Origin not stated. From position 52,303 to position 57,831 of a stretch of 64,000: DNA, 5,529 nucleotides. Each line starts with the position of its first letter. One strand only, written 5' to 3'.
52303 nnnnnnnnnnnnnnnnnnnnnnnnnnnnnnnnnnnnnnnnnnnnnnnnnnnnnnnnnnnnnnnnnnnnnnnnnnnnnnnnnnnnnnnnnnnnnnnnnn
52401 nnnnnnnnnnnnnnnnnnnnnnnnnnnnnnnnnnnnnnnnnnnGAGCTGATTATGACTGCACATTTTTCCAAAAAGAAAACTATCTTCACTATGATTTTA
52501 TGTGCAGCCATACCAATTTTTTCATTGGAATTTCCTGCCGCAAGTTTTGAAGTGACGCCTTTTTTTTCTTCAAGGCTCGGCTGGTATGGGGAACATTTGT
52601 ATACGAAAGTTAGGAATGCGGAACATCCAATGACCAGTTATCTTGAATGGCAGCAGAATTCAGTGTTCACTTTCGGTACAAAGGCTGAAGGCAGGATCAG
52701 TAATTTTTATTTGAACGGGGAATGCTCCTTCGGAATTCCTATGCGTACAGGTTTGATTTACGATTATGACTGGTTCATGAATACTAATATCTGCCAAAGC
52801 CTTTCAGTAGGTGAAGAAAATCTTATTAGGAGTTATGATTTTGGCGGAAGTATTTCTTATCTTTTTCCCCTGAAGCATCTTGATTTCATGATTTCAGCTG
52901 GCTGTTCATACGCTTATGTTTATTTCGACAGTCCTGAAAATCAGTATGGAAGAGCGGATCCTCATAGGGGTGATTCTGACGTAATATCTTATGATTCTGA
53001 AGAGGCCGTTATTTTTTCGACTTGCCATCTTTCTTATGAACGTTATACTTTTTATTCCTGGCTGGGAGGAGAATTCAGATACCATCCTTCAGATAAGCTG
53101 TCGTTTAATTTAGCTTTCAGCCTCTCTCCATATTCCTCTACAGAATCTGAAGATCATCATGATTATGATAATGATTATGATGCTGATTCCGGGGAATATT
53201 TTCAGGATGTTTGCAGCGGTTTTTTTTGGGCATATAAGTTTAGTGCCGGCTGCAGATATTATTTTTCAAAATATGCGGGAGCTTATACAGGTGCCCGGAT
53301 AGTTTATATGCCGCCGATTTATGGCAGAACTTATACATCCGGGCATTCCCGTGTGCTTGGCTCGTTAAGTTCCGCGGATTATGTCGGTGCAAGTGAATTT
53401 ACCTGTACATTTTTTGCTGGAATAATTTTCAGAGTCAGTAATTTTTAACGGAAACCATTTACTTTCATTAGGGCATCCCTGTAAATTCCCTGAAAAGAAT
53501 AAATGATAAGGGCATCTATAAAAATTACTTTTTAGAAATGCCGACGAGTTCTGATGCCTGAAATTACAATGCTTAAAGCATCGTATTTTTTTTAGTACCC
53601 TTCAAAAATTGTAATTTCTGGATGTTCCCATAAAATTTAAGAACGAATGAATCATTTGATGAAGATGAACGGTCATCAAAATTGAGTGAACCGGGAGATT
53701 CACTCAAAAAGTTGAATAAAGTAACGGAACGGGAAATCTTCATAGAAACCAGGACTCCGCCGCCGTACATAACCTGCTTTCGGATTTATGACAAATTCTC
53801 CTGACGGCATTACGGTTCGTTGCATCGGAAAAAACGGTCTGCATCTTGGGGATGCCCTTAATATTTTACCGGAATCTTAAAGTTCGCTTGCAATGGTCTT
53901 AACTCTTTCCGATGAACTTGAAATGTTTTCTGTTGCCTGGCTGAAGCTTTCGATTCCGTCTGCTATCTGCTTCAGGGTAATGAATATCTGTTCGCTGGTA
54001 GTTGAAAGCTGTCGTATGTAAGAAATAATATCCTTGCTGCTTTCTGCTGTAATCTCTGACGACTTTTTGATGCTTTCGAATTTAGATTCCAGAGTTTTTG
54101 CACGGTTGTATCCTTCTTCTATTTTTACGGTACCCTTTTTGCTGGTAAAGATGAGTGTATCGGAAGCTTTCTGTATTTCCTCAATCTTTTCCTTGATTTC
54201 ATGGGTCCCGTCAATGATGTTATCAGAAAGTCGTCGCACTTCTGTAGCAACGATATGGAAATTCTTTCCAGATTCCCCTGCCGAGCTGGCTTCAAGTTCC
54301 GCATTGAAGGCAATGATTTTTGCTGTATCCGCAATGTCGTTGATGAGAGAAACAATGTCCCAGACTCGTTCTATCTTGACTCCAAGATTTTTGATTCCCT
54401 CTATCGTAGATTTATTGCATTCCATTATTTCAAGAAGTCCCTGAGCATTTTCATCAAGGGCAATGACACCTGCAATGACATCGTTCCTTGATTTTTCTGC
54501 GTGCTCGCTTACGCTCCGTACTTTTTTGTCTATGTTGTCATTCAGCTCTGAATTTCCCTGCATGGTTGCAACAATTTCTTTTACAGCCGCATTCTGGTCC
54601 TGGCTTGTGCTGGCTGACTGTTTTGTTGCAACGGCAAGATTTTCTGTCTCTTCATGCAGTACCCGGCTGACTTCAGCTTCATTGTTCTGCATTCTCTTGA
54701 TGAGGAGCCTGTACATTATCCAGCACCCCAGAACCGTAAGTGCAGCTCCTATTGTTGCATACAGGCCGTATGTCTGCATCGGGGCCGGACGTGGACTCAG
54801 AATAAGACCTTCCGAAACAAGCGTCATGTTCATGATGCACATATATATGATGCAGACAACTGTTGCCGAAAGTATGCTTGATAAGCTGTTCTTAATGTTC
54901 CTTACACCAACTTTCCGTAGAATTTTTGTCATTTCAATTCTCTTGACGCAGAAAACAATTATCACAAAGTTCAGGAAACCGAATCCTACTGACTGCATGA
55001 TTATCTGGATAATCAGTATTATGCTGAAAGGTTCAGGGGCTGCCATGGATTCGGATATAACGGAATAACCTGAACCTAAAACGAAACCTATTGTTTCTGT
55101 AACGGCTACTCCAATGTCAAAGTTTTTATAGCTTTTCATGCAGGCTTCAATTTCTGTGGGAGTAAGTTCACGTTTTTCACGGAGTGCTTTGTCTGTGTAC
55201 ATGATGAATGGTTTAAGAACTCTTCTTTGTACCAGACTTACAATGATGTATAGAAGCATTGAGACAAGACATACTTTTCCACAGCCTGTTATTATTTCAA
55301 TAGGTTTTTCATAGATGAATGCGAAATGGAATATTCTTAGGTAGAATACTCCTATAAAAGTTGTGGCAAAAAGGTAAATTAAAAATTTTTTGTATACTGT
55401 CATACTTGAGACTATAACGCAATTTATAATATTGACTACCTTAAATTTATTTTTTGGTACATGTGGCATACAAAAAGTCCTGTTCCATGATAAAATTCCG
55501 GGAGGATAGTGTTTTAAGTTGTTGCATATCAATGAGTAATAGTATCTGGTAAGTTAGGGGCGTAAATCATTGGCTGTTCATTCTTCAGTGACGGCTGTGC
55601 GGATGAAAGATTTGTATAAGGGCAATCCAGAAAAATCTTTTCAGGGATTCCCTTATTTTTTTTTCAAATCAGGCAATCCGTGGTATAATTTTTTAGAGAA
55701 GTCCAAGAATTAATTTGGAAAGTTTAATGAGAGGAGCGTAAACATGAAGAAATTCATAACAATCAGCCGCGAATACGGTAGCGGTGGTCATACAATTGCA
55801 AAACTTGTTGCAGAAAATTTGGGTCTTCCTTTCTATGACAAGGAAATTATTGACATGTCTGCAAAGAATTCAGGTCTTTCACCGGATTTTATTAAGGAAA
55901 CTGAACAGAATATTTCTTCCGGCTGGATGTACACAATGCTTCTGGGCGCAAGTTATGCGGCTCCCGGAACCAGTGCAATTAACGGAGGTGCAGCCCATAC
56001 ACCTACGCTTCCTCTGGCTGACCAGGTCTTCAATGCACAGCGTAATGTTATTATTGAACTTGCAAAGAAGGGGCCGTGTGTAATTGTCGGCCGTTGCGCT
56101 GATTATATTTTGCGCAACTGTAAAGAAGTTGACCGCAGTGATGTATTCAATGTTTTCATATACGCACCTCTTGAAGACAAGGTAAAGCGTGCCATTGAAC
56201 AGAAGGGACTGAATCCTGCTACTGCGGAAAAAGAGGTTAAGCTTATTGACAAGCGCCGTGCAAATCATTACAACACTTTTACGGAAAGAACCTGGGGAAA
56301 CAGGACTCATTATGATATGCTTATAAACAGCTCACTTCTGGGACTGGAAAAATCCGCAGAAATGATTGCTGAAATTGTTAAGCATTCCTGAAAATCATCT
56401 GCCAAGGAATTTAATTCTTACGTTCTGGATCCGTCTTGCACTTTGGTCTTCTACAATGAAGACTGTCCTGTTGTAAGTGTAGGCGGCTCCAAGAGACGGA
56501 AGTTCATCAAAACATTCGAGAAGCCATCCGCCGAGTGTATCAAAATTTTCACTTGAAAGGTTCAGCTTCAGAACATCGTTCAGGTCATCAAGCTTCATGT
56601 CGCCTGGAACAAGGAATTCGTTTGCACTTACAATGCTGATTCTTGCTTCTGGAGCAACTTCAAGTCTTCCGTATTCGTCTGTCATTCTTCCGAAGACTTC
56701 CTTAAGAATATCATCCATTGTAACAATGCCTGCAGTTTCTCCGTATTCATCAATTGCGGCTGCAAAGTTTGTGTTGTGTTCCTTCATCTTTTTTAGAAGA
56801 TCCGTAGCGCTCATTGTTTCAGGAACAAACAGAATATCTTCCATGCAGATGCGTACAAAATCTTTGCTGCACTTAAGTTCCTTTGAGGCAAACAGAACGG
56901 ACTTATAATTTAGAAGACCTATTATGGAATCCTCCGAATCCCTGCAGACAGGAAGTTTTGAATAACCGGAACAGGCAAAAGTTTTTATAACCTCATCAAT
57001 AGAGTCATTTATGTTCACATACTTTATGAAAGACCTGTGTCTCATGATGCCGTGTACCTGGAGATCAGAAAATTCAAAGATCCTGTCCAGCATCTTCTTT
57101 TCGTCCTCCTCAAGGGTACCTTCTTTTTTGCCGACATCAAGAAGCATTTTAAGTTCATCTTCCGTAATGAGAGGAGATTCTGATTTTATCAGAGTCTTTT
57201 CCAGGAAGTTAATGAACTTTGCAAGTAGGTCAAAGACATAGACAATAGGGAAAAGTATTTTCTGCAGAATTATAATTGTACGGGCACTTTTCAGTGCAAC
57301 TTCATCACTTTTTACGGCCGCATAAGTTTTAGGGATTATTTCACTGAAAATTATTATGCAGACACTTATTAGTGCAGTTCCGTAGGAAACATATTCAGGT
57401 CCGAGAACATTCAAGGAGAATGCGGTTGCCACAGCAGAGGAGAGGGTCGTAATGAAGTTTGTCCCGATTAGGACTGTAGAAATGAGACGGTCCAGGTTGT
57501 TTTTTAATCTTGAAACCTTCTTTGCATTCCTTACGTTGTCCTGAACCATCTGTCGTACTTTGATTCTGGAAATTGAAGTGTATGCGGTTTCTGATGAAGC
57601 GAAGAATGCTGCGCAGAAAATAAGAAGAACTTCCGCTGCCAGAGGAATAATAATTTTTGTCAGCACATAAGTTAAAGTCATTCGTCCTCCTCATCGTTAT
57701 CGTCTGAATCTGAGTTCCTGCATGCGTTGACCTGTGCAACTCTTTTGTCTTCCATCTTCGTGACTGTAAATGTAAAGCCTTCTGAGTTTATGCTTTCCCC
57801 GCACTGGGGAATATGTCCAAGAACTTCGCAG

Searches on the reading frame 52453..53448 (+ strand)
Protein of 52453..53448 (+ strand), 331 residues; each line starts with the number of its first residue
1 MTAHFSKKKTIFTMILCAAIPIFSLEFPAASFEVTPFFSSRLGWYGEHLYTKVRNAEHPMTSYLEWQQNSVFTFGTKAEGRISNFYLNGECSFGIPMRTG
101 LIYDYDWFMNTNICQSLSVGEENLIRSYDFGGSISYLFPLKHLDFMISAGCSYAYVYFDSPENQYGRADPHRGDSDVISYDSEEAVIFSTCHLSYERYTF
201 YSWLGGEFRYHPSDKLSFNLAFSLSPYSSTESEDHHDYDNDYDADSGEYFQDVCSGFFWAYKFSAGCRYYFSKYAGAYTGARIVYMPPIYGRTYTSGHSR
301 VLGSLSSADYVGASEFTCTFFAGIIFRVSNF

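Call 12: search_protein_families(library=ncbifam, proteins=[window:52453-53448:+])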
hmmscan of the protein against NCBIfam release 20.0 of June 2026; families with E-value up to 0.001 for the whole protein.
window:52453-53448:+ (331 aa): 0 families

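Call 60: find_encoding_contigs(protein=window:52453-53448:+, flank=3000, max_places=6)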
Protein window:52453-53448:+ (331 aa): no gene with exactly this product is on record in the collection.

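Call 70: search_protein_families(library=pfam, max_evalue=0.000001, proteins=[window:52453-53448:+])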
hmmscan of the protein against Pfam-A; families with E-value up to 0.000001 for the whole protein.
window:52453-53448:+ (331 aa): 0 families

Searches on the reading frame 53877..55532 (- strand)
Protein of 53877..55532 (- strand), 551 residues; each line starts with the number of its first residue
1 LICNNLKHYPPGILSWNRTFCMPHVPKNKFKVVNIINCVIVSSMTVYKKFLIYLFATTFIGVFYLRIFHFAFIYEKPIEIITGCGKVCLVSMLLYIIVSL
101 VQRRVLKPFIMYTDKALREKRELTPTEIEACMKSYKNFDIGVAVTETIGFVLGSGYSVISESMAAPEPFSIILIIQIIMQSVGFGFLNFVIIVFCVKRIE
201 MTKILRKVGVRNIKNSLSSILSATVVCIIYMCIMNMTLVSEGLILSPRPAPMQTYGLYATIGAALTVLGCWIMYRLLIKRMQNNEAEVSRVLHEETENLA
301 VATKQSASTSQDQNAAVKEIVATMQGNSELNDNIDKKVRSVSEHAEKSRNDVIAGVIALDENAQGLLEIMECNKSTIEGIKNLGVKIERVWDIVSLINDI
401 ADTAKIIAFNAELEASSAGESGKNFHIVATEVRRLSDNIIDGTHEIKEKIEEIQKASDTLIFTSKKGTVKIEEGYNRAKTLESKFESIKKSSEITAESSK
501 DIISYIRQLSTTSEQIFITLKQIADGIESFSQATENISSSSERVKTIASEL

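Call 71: search_protein_families(library=pfam, max_evalue=0.000001, proteins=[window:53877-55532:-])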
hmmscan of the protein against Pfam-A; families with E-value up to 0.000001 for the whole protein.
window:53877-55532:- (551 aa): 1 family
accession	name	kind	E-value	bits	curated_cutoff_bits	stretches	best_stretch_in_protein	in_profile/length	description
PF00015.26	MCPsignal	-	4.8e-21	75.8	34.6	1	380-524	25-169/172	Methyl-accepting chemotaxis protein (MCP) signalling domain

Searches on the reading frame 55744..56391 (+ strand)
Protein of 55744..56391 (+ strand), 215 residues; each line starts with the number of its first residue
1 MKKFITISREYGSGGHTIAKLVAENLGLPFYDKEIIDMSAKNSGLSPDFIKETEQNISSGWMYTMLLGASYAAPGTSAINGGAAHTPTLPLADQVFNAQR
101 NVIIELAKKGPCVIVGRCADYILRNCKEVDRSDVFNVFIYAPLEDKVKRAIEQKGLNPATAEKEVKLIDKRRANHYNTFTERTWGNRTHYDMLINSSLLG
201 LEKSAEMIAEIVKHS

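Call 71: search_protein_families(library=pfam, max_evalue=0.000001, proteins=[window:55744-56391:+])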
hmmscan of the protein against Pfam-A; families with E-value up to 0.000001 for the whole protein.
window:55744-56391:+ (215 aa): 1 family
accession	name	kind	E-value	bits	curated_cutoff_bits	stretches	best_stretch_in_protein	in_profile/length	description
PF13189.12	Cytidylate_kin2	-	3.9e-53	180.7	28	1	5-197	2-175/176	Cytidylate kinase-like family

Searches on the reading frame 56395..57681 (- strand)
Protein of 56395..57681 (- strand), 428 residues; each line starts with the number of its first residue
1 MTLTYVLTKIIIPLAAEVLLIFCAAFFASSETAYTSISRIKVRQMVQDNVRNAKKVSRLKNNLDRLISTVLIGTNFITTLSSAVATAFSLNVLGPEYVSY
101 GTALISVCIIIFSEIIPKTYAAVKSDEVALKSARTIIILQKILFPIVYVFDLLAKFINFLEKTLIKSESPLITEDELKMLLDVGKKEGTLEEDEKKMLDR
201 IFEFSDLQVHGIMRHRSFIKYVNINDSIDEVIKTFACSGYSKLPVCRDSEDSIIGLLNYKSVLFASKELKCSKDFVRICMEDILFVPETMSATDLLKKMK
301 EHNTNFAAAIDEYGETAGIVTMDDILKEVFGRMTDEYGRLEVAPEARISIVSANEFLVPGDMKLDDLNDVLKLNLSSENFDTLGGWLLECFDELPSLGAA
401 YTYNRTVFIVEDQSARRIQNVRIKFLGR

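Call 71: search_protein_families(library=pfam, max_evalue=0.000001, proteins=[window:56395-57681:-])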
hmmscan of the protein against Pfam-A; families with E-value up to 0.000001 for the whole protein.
window:56395-57681:- (428 aa): 3 families
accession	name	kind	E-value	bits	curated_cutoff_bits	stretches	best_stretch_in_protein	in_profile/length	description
PF01595.25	CNNM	-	1e-46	159.4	28.4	1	18-194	4-181/181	Cyclin M transmembrane N-terminal domain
PF03471.22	CorC_HlyC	-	5.1e-18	65.3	27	1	352-425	4-79/81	Transporter associated domain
PF00571.33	CBS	-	2.6e-16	60.1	24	1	278-329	4-55/57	CBS domain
